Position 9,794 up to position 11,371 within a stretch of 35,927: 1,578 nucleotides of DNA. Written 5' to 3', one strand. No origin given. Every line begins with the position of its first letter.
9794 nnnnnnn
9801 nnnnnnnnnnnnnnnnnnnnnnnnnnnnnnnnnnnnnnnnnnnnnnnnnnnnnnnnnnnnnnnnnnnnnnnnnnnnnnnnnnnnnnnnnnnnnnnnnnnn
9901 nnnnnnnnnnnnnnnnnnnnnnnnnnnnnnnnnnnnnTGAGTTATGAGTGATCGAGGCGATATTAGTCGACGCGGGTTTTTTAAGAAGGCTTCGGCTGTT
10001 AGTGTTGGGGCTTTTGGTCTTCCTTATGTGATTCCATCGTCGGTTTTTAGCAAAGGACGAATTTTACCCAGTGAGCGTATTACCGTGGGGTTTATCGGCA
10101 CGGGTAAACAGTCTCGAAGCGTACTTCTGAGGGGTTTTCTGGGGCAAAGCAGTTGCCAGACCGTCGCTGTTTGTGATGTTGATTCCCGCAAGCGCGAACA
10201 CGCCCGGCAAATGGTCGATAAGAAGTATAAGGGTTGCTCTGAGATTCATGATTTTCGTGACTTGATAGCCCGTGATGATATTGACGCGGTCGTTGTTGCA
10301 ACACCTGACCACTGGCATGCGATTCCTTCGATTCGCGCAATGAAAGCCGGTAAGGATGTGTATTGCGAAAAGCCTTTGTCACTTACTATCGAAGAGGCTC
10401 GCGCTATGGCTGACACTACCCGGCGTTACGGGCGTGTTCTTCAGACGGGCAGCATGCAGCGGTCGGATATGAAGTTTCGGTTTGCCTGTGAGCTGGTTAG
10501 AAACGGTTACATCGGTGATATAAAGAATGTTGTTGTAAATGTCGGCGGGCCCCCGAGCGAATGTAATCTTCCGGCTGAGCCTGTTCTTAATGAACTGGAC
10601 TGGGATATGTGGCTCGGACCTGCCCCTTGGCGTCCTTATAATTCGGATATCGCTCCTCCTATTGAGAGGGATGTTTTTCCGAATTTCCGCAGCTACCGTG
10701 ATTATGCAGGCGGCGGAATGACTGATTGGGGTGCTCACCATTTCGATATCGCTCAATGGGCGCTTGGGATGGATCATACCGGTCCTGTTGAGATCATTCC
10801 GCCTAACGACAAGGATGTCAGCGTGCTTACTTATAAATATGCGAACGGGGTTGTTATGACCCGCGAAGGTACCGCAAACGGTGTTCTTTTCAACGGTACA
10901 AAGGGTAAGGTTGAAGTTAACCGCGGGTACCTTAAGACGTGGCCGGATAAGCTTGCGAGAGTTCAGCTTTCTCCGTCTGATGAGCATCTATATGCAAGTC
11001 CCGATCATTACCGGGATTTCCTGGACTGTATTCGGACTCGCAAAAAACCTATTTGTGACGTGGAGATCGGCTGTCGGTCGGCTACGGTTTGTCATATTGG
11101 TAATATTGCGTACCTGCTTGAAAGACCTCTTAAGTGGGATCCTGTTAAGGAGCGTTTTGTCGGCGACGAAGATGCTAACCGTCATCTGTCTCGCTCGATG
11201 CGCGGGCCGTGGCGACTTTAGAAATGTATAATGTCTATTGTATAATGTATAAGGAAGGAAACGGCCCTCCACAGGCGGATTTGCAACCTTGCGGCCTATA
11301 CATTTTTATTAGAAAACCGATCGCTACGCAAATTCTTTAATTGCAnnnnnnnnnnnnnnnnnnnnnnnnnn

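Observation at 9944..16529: Candidate secreted oxidative (keto-glycoside) cleavage module inside a glycan locus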

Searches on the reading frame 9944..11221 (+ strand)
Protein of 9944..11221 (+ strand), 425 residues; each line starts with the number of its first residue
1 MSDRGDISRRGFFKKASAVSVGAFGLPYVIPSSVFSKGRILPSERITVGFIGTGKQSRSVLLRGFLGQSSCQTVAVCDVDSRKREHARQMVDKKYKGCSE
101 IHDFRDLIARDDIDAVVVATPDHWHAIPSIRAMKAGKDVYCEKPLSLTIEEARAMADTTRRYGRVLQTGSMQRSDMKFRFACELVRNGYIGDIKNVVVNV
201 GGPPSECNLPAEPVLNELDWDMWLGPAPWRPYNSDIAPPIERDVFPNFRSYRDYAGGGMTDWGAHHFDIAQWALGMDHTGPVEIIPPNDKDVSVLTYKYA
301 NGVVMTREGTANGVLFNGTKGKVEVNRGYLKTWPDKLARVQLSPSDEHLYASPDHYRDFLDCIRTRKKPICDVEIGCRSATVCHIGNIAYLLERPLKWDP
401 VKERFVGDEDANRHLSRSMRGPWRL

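Call 4: search_protein_families(library=pfam, proteins=[window:9944-11221:+], max_evalue=0.01)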
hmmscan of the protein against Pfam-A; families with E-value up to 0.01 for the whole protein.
window:9944-11221:+ (425 aa): 4 families
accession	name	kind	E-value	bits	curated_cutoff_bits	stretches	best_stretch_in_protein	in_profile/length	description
PF19051.5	GFO_IDH_MocA_C2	-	3.4e-38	132.1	23.3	1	207-424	41-253/254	Oxidoreductase family, C-terminal alpha/beta domain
PF01408.29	GFO_IDH_MocA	-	1.1e-20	75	24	1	46-169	1-119/120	Oxidoreductase family, NAD-binding Rossmann fold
PF22725.1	GFO_IDH_MocA_C3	-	3.7e-06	27.4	27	1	246-308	33-101/124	GFO/IDH/MocA C-terminal domain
PF02894.22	GFO_IDH_MocA_C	-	0.00035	20.9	22.9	1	249-380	33-200/218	Oxidoreductase family, C-terminal alpha/beta domain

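Call 6: search_protein_families(library=ncbifam, proteins=[window:9944-11221:+], max_evalue=0.01)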
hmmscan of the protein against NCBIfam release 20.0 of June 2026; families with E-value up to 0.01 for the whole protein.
window:9944-11221:+ (425 aa): 9 families
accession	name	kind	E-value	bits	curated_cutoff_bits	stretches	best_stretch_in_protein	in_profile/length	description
NF058561.1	BT_2158_fam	equivalog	1.9e-43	148.8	750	1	8-279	1-260/487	glycoside 3-dehydrogenase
TIGR04380.1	myo_inos_iolG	equivalog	4.9e-26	91.4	355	1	47-197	3-149/330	inositol 2-dehydrogenase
NF052679.1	InsChiInosDhIolG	equivalog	2.1e-18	66.5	540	1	46-192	3-147/343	bifunctional inositol 2-dehydrogenase/D-chiro-inositol 1-dehydrogenase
NF041392.1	XylDh_Gfo6_Halo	equivalog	2.6e-16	59.3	350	1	45-199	16-169/350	D-xylose 1-dehydrogenase Gfo6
NF052479.1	LevoglcsnDh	equivalog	5.3e-16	58.3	650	1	75-196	40-157/386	levoglucosan dehydrogenase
NF040723.1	UDP-GlcNAcDh_Arch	equivalog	1.5e-15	57.5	450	1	47-203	2-151/302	UDP-N-acetylglucosamine 3-dehydrogenase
NF008607.0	PRK11579.1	subfamily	1.1e-13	51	330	1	43-194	2-146/346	oxidoreductase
NF058563.1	BT_2159_fam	equivalog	1.6e-09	37.2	650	1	46-195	1-145/350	disaccharide 3-dehydrogenase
NF007574.0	PRK10206.1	equivalog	5e-09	35.7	352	1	47-196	4-149/345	oxidoreductase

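Call 7: search_solved_structures(query=window:9944-11221:+, max_evalue=0.001)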
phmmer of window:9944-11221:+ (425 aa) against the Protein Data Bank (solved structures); distinct sequences matched with E-value up to 0.001: 73 (the best 60 are shown).
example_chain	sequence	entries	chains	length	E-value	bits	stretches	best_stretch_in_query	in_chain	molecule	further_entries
8tdf_A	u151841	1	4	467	6.5e-31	110.9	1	38-266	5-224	Dehydrogenase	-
8tdh_A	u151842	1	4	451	3.6e-29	105.2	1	49-266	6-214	Predicted dehydrogenases and related proteins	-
3cea_A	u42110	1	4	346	9.5e-18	67.5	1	70-193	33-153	Myo-inositol 2-dehydrogenase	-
9m3d_B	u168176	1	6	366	1.1e-14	57.5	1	45-193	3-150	DgpA1 from W974-1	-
3ezy_A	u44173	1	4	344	2.1e-14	56.6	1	75-192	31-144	Dehydrogenase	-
1h6a_A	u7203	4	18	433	2.1e-14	56.5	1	39-198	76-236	PRECURSOR FORM OF GLUCOSE-FRUCTOSE OXIDOREDUCTASE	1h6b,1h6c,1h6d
1ofg_A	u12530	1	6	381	2.2e-14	56.5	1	41-198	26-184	GLUCOSE-FRUCTOSE OXIDOREDUCTASE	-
1ryd_A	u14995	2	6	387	2.2e-14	56.5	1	41-198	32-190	glucose-fructose oxidoreductase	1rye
1evj_A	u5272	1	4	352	2.9e-14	56.1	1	48-198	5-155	GLUCOSE-FRUCTOSE OXIDOREDUCTASE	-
3ec7_A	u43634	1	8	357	4.3e-14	55.5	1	46-192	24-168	Putative Dehydrogenase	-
6z3c_AAA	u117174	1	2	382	4.4e-14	55.5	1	61-193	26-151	Gfo/Idh/MocA family oxidoreductase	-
6z3b_A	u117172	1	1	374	4.8e-14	55.3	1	63-193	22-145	Gfo/Idh/MocA family oxidoreductase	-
7xr9_A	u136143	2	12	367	4.8e-14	55.3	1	46-175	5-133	DgpA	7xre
6z3b_B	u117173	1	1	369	5e-14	55.3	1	66-193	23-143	Gfo/Idh/MocA family oxidoreductase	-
3e18_A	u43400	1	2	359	2.6e-13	52.9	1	69-200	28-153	oxidoreductase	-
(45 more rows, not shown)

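Call 12: find_encoding_contigs(protein=window:9944-11221:+, flank=10000, max_places=6)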
Protein window:9944-11221:+ (425 aa): 3 contigs read that carry it; 3 places shown.
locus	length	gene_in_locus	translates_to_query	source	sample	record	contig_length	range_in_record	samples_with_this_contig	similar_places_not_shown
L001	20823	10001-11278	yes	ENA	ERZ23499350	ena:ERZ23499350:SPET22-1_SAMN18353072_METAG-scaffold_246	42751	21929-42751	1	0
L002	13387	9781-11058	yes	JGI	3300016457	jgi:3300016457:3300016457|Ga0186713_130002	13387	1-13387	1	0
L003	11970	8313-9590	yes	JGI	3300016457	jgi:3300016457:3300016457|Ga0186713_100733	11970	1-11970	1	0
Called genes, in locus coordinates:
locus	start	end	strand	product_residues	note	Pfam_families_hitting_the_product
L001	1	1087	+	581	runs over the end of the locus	-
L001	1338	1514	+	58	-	-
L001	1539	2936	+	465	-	PF00083:Sugar_tr, PF07690:MFS_1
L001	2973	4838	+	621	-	PF07602:DUF1565 (weak), PF22842:Pel9A-like_beta_helix, PF21258:Glyco_hydro_120_ins, PF05048:NosD (weak), PF13229:Beta_helix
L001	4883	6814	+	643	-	PF07602:DUF1565 (faint), PF22842:Pel9A-like_beta_helix, PF21258:Glyco_hydro_120_ins, PF13229:Beta_helix (weak)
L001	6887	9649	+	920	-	PF03648:Glyco_hydro_67N (weak)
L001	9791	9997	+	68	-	-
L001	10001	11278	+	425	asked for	PF01408:GFO_IDH_MocA, PF22725:GFO_IDH_MocA_C3 (faint), PF19051:GFO_IDH_MocA_C2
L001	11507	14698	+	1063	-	PF06283:ThuA, PF13646:HEAT_2 (faint), PF02985:HEAT (faint)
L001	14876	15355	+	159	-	PF01261:AP_endonuc_2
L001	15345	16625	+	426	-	PF01408:GFO_IDH_MocA, PF19051:GFO_IDH_MocA_C2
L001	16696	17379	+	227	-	PF01074:Glyco_hydro_38N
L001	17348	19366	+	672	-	PF09261:Alpha-mann_mid, PF07748:Glyco_hydro_38C, PF17677:Glyco_hydro38C2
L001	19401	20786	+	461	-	-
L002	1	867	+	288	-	?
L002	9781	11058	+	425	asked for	PF01408:GFO_IDH_MocA, PF22725:GFO_IDH_MocA_C3 (faint), PF19051:GFO_IDH_MocA_C2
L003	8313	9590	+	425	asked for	PF01408:GFO_IDH_MocA, PF22725:GFO_IDH_MocA_C3 (faint), PF19051:GFO_IDH_MocA_C2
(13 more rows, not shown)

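Call 46: search_solved_structures(query=window:9944-11221:+, max_evalue=1e-25, show_alignments=2)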
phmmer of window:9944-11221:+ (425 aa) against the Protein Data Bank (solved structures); distinct sequences matched with E-value up to 1e-25: 2.
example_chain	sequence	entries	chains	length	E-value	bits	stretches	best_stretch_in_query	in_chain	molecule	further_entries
8tdf_A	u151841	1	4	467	6.5e-31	110.9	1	38-266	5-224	Dehydrogenase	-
8tdh_A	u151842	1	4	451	3.6e-29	105.2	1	49-266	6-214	Predicted dehydrogenases and related proteins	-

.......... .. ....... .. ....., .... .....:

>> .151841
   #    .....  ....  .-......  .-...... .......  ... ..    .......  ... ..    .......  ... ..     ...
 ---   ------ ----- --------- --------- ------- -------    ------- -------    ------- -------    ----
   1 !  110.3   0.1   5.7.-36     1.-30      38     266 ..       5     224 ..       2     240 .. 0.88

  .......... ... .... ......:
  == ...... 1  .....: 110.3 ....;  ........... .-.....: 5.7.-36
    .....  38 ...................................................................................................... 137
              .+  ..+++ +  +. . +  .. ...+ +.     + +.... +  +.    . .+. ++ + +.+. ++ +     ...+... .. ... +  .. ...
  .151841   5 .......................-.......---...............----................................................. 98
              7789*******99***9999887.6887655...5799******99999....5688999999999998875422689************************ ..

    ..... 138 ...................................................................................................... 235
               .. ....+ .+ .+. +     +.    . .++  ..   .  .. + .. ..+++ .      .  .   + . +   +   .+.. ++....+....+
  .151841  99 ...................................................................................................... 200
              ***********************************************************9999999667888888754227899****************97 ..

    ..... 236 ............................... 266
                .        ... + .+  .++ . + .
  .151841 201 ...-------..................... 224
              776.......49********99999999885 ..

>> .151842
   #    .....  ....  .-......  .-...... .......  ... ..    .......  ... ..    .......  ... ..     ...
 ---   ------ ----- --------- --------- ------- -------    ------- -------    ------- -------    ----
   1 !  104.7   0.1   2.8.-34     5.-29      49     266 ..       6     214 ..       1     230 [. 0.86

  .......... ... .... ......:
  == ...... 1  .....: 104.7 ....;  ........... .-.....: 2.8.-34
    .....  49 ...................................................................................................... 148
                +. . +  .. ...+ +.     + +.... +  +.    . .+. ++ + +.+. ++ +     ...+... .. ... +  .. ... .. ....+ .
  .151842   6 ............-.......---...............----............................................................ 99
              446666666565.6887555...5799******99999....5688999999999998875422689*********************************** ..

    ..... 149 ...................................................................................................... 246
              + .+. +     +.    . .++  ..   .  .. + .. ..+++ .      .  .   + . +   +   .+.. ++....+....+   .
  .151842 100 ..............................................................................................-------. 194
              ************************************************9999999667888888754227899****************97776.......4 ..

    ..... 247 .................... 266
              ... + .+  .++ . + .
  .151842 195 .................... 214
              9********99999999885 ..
